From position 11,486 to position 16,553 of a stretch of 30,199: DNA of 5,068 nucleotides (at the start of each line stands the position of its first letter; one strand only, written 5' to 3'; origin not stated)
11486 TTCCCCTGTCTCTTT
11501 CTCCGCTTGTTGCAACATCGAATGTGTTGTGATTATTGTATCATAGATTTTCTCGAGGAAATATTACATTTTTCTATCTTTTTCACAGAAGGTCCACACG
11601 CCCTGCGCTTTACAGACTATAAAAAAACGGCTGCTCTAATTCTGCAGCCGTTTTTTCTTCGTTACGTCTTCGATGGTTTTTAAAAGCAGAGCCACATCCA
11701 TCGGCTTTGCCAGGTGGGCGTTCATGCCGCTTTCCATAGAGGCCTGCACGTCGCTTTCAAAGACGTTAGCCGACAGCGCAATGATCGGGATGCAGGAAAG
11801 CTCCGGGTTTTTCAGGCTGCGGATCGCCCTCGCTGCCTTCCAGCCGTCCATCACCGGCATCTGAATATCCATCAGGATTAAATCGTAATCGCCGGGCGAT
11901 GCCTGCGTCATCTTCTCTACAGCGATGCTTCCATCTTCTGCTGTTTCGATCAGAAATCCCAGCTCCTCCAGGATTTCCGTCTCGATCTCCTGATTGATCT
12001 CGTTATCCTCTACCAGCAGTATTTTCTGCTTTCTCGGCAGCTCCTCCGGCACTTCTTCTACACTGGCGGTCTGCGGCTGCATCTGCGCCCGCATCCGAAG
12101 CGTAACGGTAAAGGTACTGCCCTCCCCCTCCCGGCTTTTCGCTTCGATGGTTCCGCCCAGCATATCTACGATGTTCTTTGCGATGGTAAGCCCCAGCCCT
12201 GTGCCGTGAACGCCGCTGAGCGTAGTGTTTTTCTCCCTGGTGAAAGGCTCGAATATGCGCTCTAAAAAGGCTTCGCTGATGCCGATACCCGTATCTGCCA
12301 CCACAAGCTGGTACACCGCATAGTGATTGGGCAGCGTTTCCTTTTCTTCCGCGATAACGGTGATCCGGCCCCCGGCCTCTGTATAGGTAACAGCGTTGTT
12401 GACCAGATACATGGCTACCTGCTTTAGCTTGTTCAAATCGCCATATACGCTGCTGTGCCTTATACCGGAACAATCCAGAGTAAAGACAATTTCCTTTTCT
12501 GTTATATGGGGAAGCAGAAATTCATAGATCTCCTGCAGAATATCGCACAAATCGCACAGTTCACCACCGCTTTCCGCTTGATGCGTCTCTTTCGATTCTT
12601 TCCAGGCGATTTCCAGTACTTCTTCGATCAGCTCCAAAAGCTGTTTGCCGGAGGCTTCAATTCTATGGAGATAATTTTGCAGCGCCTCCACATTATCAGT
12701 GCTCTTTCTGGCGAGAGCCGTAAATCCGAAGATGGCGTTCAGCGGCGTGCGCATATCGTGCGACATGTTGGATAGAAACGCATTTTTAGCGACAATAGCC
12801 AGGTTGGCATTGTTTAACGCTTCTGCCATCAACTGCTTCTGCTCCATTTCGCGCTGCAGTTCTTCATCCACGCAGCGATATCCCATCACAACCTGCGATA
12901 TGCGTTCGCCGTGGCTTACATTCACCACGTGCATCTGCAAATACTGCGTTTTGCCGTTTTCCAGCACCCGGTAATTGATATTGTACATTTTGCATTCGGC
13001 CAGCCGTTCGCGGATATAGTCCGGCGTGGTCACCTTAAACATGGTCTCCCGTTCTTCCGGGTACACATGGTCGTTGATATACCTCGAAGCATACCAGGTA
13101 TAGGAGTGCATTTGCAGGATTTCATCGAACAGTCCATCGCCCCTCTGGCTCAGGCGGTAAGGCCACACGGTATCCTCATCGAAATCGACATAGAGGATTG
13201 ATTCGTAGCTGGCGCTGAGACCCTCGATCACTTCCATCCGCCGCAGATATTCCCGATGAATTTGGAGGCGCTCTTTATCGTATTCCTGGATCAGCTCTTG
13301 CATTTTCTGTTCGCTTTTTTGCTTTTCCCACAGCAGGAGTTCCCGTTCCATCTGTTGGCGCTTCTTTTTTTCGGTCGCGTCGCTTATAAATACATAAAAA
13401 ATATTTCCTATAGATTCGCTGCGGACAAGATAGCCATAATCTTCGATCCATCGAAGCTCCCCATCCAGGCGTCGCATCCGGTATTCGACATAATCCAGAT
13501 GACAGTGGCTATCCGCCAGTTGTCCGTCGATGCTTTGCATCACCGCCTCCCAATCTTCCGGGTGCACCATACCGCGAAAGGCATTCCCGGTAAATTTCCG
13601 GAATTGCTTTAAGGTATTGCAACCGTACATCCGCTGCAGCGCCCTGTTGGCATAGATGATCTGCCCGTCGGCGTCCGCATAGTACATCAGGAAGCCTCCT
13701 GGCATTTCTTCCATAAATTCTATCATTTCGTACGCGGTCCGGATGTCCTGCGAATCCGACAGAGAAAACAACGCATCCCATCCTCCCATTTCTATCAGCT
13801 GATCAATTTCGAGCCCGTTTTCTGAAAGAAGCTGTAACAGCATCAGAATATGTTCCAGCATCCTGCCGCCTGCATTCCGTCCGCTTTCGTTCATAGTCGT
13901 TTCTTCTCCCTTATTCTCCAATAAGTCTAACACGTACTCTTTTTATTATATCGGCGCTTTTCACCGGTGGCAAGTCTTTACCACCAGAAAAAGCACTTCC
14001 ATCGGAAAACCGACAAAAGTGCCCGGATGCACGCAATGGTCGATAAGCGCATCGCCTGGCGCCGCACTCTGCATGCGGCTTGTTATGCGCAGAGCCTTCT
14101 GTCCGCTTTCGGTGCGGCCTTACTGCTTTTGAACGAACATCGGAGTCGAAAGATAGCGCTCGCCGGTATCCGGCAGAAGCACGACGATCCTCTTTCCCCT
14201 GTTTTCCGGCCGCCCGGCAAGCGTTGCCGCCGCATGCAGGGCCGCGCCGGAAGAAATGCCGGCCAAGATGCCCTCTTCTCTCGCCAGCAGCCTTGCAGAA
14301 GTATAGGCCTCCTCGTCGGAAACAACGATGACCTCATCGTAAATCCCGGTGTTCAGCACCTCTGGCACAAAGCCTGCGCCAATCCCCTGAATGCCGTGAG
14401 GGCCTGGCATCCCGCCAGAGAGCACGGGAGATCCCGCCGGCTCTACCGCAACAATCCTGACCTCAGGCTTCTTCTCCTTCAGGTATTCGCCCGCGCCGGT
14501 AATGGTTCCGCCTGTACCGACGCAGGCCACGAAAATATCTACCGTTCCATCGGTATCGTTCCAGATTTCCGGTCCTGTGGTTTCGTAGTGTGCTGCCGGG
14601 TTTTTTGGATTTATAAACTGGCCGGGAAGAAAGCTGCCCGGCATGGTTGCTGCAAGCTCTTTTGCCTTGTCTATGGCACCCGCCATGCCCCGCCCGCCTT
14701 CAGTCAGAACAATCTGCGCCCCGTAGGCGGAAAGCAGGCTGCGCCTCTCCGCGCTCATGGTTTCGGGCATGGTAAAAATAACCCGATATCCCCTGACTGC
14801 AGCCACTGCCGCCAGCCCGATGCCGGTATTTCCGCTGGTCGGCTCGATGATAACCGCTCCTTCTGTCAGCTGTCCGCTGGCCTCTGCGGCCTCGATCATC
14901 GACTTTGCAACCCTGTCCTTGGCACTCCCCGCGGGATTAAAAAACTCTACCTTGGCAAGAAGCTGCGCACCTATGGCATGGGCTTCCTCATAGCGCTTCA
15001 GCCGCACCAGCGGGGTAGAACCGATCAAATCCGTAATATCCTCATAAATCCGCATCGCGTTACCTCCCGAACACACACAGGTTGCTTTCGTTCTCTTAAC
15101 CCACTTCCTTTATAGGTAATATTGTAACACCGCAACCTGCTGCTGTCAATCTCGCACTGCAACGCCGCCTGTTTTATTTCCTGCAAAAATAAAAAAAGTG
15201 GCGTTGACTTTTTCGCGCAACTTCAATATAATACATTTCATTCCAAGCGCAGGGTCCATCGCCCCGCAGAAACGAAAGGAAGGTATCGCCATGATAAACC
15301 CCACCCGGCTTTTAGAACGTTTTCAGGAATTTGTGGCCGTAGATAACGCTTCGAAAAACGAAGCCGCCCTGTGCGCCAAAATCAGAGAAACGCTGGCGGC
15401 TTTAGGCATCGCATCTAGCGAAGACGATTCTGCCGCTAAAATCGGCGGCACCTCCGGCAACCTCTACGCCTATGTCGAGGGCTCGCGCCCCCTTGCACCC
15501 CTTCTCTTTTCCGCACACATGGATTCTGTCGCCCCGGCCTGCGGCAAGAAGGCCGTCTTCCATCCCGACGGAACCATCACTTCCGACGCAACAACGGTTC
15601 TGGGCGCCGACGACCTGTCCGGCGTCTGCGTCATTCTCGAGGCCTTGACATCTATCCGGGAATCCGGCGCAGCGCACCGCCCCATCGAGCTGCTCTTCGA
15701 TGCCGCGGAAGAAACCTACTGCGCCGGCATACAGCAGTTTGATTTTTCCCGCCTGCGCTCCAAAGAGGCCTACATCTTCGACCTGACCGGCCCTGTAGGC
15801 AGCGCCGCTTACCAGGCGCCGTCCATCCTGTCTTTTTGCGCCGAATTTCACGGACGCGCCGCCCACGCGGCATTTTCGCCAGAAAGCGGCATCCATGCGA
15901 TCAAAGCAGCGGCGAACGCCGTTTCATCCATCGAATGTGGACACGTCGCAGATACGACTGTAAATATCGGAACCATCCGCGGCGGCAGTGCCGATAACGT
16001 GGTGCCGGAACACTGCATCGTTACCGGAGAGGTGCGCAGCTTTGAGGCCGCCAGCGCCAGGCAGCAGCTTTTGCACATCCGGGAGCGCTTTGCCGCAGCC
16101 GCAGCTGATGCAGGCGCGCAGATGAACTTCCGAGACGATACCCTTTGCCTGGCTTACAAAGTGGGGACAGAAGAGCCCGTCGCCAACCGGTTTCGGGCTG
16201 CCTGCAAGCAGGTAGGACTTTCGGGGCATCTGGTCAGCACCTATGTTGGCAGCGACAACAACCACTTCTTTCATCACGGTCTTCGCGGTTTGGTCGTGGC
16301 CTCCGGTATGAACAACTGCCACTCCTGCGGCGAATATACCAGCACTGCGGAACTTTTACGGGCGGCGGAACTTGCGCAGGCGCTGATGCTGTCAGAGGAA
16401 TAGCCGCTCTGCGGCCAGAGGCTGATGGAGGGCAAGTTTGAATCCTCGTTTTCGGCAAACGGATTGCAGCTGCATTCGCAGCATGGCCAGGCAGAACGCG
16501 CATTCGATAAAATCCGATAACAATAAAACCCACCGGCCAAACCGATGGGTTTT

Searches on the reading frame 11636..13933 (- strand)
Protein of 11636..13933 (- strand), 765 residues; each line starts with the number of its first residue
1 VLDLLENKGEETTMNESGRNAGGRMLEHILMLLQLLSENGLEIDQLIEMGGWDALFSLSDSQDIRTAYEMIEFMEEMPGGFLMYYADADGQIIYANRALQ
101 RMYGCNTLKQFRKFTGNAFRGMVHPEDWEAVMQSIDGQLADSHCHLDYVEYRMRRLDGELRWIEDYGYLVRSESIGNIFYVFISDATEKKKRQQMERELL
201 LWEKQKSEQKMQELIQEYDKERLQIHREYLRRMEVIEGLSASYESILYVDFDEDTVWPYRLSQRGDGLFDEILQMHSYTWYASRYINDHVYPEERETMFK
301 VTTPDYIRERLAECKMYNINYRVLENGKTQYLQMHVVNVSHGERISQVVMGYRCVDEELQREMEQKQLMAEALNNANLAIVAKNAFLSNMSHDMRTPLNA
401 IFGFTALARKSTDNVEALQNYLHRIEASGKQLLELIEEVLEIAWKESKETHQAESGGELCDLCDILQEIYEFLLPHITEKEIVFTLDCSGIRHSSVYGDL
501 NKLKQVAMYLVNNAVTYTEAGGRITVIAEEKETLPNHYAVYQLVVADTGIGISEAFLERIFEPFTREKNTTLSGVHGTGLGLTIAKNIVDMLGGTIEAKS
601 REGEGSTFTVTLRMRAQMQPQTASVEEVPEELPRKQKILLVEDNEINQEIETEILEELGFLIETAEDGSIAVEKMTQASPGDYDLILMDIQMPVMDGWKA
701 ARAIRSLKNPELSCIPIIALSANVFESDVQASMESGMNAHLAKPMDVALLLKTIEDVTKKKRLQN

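Call 12: search_protein_families(library=pfam, proteins=[window:11636-13933:-], max_evalue=0.001)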
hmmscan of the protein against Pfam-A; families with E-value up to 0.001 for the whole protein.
window:11636-13933:- (765 aa): 7 families
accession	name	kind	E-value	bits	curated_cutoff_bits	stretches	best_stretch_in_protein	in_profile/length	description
PF02518.31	HATPase_c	-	4.5e-25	88.7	26.4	1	498-614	1-109/111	Histidine kinase-, DNA gyrase B-, and HSP90-like ATPase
PF00072.30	Response_reg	-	2.6e-22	79.5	30.2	1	638-754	1-110/111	Response regulator receiver domain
PF00512.31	HisKA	-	1.3e-16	60.8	26.9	1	382-447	1-65/66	His Kinase A (phospho-acceptor) domain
PF08447.18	PAS_3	-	1.3e-12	48.2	25.6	1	92-174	1-79/89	PAS fold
PF08448.16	PAS_4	-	7.5e-05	23.4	23.1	1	83-188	8-107/110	PAS fold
PF13426.13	PAS_9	-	9.9e-05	23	27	1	81-188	4-103/103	PAS domain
PF13188.13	PAS_8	-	0.00055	20.2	21.8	0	74-108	7-38/65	PAS domain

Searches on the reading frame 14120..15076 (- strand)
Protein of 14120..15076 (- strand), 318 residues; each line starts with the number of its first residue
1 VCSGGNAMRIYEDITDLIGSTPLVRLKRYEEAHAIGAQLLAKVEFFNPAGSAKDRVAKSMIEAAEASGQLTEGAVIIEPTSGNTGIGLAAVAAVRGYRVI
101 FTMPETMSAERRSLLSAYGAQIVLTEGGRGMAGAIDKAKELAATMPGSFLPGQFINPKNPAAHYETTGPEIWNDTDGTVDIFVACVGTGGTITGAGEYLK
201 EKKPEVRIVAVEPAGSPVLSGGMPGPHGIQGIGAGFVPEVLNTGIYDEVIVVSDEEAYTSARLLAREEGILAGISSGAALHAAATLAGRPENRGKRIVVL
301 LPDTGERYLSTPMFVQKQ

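Call 13: search_protein_families(library=pfam, proteins=[window:14120-15076:-], max_evalue=0.001)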
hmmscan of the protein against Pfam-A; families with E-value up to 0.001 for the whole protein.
window:14120-15076:- (318 aa): 1 family
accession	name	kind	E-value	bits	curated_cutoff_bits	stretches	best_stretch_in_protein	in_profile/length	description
PF00291.31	PALP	-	2.3e-80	270.5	35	1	14-303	1-295/295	Pyridoxal-phosphate dependent enzyme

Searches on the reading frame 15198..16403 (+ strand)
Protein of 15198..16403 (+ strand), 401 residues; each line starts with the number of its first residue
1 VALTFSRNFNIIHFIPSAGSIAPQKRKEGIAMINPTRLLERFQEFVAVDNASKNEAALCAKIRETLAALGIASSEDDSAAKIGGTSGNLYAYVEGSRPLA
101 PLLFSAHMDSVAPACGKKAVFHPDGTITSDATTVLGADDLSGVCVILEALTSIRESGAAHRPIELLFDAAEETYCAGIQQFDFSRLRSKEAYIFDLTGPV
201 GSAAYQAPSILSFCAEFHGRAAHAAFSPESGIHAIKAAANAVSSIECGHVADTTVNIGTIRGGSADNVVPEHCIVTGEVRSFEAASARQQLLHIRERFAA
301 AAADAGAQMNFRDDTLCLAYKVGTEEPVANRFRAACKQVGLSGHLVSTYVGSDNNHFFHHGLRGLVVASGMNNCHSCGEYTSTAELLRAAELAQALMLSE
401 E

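Call 12: search_protein_families(library=pfam, proteins=[window:15198-16403:+], max_evalue=0.001)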
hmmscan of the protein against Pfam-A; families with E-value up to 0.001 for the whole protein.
window:15198-16403:+ (401 aa): 3 families
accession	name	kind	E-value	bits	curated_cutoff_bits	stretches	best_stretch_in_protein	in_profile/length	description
PF07687.19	M20_dimer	-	5.8e-15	55.6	21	1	210-303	6-100/107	Peptidase dimerisation domain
PF01546.33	Peptidase_M20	-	9.3e-09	35.9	24.6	1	103-397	1-204/206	Peptidase family M20/M25/M40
PF04389.22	Peptidase_M28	-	5.7e-08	33.1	21.3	1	88-181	1-76/193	Peptidase family M28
